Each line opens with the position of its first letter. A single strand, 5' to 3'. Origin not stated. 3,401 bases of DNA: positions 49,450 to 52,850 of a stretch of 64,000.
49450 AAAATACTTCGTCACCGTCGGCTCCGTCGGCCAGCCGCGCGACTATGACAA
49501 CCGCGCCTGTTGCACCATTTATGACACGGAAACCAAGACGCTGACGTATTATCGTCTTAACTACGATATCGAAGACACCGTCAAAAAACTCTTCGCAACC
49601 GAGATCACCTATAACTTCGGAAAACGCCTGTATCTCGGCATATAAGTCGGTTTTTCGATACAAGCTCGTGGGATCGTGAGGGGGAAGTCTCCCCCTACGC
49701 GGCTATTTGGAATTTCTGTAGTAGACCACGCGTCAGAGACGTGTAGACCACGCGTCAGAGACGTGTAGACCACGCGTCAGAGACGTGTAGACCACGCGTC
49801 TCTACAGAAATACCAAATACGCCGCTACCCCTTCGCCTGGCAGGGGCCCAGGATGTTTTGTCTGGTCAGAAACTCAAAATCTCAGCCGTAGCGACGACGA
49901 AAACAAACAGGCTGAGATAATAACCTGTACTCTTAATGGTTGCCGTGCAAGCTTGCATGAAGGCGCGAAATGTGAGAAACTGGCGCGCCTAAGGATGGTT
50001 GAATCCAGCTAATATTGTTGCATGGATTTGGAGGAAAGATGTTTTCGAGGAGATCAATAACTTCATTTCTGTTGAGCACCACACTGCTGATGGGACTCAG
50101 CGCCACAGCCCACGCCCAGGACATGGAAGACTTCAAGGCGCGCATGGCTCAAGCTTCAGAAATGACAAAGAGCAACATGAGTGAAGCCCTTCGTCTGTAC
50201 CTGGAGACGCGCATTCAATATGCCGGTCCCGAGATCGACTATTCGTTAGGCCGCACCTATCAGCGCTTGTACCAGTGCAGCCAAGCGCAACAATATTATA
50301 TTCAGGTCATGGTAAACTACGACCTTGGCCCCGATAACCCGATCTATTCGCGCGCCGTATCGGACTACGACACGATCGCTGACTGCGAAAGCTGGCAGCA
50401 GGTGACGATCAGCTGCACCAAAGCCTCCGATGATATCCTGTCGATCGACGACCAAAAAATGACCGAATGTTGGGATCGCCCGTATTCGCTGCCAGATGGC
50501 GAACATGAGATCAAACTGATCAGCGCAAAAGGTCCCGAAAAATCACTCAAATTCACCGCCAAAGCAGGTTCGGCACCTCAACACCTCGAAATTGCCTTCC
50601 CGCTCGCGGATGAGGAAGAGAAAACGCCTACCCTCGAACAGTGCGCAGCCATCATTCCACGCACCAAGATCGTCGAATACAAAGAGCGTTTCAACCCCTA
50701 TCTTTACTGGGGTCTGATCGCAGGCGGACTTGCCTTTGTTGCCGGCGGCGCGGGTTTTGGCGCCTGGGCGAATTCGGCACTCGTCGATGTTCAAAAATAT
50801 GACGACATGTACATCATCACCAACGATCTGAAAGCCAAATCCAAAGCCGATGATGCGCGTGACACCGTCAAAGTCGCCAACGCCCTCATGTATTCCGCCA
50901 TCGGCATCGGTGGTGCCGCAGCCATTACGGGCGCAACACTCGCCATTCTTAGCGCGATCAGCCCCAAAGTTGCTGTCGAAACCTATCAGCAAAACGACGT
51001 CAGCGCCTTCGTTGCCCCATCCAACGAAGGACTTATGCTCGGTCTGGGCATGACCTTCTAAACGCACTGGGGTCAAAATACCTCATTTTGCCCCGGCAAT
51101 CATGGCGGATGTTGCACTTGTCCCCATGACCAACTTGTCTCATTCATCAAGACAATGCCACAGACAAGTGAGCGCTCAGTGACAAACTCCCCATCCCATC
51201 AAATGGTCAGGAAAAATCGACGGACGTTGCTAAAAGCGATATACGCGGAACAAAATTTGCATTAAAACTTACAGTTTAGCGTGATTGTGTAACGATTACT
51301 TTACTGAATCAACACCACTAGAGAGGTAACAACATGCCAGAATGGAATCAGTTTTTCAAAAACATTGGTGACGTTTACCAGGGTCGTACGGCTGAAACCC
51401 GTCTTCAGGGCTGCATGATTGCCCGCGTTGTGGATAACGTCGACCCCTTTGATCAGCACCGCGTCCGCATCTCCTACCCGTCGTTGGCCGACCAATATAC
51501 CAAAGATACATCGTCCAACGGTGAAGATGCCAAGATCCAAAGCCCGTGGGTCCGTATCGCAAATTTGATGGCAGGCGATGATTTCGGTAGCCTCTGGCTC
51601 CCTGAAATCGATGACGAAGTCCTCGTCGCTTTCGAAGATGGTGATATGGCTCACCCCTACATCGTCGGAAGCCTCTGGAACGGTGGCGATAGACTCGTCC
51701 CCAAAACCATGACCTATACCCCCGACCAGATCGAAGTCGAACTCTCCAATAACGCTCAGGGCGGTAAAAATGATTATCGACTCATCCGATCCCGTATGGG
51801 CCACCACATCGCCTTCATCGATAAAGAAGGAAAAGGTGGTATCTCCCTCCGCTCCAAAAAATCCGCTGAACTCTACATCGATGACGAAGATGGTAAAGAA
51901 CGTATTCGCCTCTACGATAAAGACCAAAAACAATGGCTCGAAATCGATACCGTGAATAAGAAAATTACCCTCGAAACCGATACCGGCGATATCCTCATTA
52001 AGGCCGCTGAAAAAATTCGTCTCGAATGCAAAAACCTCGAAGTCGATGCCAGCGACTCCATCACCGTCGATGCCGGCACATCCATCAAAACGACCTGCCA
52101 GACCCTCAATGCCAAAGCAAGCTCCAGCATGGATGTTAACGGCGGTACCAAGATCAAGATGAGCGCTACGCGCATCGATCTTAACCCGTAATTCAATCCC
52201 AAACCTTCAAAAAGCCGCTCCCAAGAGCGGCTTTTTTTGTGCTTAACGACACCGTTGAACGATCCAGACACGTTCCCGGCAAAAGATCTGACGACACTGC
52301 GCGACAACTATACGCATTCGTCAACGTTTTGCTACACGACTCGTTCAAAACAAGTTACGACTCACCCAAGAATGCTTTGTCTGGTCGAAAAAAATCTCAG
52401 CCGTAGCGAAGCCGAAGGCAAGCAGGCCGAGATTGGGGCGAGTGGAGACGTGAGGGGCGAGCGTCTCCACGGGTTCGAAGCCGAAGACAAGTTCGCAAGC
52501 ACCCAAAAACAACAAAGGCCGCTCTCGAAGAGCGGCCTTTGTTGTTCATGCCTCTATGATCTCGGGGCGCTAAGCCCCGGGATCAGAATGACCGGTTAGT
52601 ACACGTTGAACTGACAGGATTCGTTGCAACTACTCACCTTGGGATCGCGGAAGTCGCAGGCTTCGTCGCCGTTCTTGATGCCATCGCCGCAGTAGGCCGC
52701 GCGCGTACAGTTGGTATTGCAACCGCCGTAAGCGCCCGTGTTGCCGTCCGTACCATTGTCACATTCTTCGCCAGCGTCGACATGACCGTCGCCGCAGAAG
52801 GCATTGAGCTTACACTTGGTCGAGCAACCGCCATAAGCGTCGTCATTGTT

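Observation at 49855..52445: Conserved about 65-nt hairpin element present twice, flanking the PEGA-protein/gpV region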

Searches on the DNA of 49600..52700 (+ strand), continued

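Call 79: search_dna_similar(query=window:49847-49925:+, collection=plasmids, mode=distant, max_evalue=1, max_rows=5)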
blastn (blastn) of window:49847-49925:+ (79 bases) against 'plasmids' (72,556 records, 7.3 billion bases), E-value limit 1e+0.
No match.

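Call 80: search_dna_similar(query=window:52366-52445:+, collection=phages, mode=distant, max_evalue=1, max_rows=5)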
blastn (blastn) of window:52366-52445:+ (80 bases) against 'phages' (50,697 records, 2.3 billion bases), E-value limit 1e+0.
Records with a match: 14; places in all: 14; records where one place covers at least 80% of the query: 0.
Best place of each record, by identity: >=99% 4; 95-99% 1; 90-95% 9.
By first word of the organism name: Gordonia 8; Sphingomonas 4; Xanthomonas 1; Sinorhizobium 1.
By host as written in the record: Gordonia rubripertincta NRRL B-16540 5; Sphingomonas sp. PM2 4; Gordonia rubripertincta NRRL B-16540 SEA 2; Gordonia terrae NRRL B-16283 1; Xanthomonas euvesicatoria 1; Sinorhizobium meliloti 1.
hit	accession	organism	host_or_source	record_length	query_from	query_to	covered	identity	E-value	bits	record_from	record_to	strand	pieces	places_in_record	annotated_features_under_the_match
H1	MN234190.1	Gordonia phage Gibbin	Gordonia rubripertincta NRRL B-16540 SEA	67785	41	66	33%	92.3%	2e-1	39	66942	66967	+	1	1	97: hypothetical protein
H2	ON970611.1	Gordonia phage Rumi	Gordonia rubripertincta NRRL B-16540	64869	41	66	33%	92.3%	2e-1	39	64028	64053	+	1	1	93: hypothetical protein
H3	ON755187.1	Gordonia phage NovaSharks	Gordonia rubripertincta NRRL B-16540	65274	41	66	33%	92.3%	2e-1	39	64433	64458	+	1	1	94: hypothetical protein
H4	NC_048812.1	Gordonia phage Gibbin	Gordonia rubripertincta NRRL B-16540 SEA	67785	41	66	33%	92.3%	2e-1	39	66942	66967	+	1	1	97: hypothetical protein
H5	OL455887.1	Gordonia phage Zany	Gordonia terrae NRRL B-16283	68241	41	66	33%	92.3%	2e-1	39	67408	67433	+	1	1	94: hypothetical protein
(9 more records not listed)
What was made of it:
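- Tried and rejected: Plasmid and phage BLAST: nothing meaningful (calls 79, 80).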
